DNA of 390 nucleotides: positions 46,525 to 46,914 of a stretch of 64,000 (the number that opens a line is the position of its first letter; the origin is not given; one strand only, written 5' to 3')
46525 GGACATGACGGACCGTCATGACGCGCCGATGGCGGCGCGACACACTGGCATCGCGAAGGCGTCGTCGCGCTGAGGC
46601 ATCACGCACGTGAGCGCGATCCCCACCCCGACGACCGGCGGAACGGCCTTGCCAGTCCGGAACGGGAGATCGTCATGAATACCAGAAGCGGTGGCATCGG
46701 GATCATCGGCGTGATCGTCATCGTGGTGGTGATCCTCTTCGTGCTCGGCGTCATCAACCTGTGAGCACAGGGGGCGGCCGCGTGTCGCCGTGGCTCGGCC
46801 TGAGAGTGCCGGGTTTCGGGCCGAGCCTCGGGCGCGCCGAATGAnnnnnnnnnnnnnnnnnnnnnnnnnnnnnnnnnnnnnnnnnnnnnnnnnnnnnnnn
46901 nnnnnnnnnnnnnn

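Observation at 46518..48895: The same 17-bp palindrome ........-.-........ occurs twice, both times next to small membrane or stress genes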

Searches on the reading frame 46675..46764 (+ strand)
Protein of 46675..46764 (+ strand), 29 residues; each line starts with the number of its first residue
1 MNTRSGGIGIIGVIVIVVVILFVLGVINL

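Call 8: search_protein_families(library=pfam, proteins=[window:46675-46764:+], max_evalue=0.01)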
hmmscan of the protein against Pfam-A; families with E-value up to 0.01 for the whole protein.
window:46675-46764:+ (29 aa): 0 families

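Call 23: search_protein_families(library=ncbifam, proteins=[window:46675-46764:+], max_evalue=0.01)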
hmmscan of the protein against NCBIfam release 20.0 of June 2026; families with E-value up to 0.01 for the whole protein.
window:46675-46764:+ (29 aa): 0 families
